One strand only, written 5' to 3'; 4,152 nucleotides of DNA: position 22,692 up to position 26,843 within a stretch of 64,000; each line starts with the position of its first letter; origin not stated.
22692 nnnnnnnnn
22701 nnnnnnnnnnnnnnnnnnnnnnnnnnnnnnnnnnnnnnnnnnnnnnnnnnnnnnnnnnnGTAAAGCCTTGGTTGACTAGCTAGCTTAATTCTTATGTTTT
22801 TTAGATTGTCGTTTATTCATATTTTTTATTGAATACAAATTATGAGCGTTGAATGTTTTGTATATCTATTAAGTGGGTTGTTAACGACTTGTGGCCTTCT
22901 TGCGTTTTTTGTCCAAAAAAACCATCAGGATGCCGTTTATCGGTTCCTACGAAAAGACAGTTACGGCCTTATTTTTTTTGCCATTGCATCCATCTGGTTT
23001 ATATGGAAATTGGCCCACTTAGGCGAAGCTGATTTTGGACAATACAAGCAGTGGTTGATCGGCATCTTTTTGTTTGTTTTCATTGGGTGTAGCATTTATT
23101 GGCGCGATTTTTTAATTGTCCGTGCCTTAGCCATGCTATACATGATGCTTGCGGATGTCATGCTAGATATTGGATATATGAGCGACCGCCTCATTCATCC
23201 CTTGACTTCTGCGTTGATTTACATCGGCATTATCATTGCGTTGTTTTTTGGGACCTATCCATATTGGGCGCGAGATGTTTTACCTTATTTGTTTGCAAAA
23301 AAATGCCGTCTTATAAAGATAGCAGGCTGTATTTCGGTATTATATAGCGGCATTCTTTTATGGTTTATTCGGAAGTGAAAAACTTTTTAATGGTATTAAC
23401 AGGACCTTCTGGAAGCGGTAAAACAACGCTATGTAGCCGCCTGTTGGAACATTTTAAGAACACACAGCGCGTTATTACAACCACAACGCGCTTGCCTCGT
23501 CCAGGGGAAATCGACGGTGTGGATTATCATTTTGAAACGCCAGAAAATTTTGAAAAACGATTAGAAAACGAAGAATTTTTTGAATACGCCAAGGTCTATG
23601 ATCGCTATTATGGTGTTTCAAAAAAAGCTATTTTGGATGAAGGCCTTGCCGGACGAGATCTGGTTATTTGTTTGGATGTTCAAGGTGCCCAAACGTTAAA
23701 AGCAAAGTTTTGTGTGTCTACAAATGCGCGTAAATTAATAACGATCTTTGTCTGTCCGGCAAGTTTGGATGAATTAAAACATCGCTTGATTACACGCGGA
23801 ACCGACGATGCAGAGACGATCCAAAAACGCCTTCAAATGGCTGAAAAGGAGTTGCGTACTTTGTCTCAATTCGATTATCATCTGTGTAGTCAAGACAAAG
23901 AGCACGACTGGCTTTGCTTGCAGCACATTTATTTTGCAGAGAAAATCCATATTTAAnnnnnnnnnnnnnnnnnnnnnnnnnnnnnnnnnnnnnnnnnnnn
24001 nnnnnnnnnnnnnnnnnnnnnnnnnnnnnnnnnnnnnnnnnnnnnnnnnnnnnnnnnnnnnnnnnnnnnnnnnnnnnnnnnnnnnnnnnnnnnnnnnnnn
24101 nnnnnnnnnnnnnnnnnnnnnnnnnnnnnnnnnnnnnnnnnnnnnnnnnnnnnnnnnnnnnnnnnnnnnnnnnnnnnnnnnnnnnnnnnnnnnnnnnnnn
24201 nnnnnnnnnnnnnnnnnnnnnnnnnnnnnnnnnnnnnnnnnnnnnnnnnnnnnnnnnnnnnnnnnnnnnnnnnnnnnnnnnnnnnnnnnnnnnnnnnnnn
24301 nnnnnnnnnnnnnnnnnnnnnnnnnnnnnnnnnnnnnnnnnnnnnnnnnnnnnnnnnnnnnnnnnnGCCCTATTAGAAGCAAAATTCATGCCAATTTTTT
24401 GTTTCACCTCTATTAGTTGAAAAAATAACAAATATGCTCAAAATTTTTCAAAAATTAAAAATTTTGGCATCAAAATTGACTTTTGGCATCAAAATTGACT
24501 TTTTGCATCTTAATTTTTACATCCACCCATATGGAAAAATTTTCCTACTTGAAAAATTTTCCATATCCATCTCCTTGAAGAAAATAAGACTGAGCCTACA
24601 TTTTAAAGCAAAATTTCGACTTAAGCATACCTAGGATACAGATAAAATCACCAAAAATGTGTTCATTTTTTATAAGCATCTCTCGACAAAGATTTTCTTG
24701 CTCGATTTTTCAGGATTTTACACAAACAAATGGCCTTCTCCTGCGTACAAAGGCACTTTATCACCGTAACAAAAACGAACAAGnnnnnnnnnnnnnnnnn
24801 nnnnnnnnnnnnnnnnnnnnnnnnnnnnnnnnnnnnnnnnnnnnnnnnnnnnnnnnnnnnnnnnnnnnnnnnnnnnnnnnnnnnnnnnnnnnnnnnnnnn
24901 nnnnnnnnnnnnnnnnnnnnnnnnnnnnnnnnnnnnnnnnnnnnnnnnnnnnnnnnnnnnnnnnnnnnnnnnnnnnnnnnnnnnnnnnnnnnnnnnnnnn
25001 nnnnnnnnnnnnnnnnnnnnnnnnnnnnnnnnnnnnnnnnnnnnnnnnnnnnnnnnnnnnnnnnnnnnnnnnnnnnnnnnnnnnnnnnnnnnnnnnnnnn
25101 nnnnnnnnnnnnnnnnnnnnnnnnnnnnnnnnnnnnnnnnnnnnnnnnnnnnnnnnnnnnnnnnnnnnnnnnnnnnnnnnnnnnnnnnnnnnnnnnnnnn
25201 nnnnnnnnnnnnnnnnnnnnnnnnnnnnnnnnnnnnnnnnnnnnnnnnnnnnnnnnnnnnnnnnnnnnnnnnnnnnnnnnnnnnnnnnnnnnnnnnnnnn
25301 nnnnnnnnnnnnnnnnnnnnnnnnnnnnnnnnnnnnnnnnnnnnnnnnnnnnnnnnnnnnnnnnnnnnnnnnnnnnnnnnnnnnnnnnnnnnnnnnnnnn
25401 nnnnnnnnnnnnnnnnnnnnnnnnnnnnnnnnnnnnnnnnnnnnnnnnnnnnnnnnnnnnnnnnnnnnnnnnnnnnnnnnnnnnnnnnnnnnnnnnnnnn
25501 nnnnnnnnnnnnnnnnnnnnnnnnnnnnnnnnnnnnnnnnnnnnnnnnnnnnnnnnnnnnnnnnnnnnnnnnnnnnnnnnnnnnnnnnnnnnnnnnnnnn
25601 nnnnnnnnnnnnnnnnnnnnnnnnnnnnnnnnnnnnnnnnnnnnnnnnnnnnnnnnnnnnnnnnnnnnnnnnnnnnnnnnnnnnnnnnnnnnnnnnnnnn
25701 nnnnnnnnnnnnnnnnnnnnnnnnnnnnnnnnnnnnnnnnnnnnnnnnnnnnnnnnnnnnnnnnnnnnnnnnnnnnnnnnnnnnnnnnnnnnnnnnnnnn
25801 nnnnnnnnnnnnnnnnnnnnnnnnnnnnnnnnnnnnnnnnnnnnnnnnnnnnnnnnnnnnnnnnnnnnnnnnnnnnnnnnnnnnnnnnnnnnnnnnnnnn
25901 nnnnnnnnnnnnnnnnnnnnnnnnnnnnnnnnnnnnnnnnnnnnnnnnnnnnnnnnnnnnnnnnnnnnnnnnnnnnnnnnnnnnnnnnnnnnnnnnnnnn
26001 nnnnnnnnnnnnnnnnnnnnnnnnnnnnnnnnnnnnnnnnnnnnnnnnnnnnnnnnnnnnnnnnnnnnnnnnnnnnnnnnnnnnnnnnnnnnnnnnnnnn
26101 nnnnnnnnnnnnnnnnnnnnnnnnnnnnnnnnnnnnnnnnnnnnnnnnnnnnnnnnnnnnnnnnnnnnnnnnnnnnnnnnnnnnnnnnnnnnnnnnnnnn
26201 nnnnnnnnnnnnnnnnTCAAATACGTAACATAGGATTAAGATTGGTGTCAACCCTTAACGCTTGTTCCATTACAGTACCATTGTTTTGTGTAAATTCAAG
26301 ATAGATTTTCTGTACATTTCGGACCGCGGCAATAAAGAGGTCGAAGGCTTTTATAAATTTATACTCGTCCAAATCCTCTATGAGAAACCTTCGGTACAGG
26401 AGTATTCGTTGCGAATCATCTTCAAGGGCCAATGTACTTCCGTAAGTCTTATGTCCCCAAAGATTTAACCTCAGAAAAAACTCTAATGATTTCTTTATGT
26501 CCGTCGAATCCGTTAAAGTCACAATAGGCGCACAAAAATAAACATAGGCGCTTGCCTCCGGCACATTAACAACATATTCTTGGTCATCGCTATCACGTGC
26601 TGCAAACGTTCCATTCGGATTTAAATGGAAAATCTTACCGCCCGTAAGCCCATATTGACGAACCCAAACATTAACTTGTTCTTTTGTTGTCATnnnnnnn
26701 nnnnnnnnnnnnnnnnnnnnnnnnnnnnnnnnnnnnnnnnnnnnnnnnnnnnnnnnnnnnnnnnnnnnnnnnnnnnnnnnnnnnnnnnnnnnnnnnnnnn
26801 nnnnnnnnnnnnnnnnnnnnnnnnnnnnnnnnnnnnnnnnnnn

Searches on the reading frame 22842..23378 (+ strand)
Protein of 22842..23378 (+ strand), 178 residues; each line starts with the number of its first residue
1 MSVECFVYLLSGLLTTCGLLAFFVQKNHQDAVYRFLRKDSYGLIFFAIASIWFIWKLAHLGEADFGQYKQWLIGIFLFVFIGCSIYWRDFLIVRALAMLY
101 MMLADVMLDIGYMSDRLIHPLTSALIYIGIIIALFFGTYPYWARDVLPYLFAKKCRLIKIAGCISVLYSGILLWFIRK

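Call 3: search_protein_families(library=pfam, proteins=[window:22842-23378:+], max_evalue=0.01)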
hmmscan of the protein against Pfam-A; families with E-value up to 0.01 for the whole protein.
window:22842-23378:+ (178 aa): 1 family
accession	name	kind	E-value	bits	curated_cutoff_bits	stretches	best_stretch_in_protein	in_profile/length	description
PF02322.20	Cyt_bd_oxida_II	-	0.0052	16.6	35.6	1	44-143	166-261/302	Cytochrome bd terminal oxidase subunit II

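Call 69: search_protein_families(library=pfam, proteins=[window:22842-23378:+], max_evalue=5)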
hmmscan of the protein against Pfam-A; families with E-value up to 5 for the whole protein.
window:22842-23378:+ (178 aa): 3 families
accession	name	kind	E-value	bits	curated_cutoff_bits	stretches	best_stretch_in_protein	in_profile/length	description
PF02322.20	Cyt_bd_oxida_II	-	0.0052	16.6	35.6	1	44-143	166-261/302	Cytochrome bd terminal oxidase subunit II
PF03798.21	TRAM_LAG1_CLN8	-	0.021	15.2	24.6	1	4-138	4-145/198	TLC domain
PF19602.4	DUF6107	-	0.069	13.8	27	1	19-57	25-63/106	Family of unknown function (DUF6107)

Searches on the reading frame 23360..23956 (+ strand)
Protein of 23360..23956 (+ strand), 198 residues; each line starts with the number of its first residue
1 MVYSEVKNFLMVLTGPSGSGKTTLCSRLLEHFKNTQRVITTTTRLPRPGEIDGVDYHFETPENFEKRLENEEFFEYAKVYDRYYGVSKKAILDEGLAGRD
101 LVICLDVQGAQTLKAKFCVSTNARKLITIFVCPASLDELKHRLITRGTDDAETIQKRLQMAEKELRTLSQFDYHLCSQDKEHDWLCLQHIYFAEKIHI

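Call 3: search_protein_families(library=pfam, proteins=[window:23360-23956:+], max_evalue=0.01)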
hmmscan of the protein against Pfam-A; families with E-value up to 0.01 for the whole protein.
window:23360-23956:+ (198 aa): 25 families
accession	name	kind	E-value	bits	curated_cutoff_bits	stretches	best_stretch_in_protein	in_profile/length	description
PF00625.27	Guanylate_kin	-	3.3e-33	115.3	25.2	1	10-182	4-170/182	Guanylate kinase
PF13671.12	AAA_33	-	3.4e-07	31.1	27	1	10-154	1-126/143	AAA domain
PF13401.12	AAA_22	-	3.7e-06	27.7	27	1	10-50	7-46/130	AAA domain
PF13238.12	AAA_18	-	4.8e-05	24.3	29.4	1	12-39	2-26/128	AAA domain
PF19842.5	YqeC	-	0.00017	22.2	27.6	1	18-74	6-65/145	YqeC protein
PF00005.33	ABC_tran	-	0.00018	22.5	25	1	10-42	13-45/137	ABC transporter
PF13191.12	AAA_16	-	0.00024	22.1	32.6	1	11-36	27-52/167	AAA ATPase domain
PF24883.2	NPHP3_N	-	0.00026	21.6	24.8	1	8-38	22-52/164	Nephrocystin 3, N-terminal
PF13245.12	AAA_19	-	0.00054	20.6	25.1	1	4-38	7-41/134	AAA domain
PF13521.12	AAA_28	-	0.00058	20.5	27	1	11-36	2-26/164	AAA domain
PF00437.27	T2SSE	-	0.00059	19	24.9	1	8-41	142-175/370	Type II/IV secretion system protein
PF00406.28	ADK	-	0.00063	20.3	26.8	0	120-168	97-142/151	Adenylate kinase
PF03029.23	ATP_bind_1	-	0.00069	19.9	27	1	14-37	2-25/240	Conserved hypothetical ATP binding protein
PF03266.21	NTPase_1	-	0.00084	19.7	23.9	1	11-37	2-28/168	NTPase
PF20720.3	nSTAND3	-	0.0011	19.1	27.2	1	9-38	18-48/155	Novel STAND NTPase 3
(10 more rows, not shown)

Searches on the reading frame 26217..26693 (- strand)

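Call 42: search_protein_families(library=pfam, proteins=[window:26217-26693:-], max_evalue=0.00001)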
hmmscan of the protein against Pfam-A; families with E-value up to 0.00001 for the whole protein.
window:26217-26693:- (158 aa): 1 family
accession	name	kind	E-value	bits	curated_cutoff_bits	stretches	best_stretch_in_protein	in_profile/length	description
PF05932.18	CesT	-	4.7e-12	46.5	22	1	22-127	15-118/119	Tir chaperone protein (CesT) family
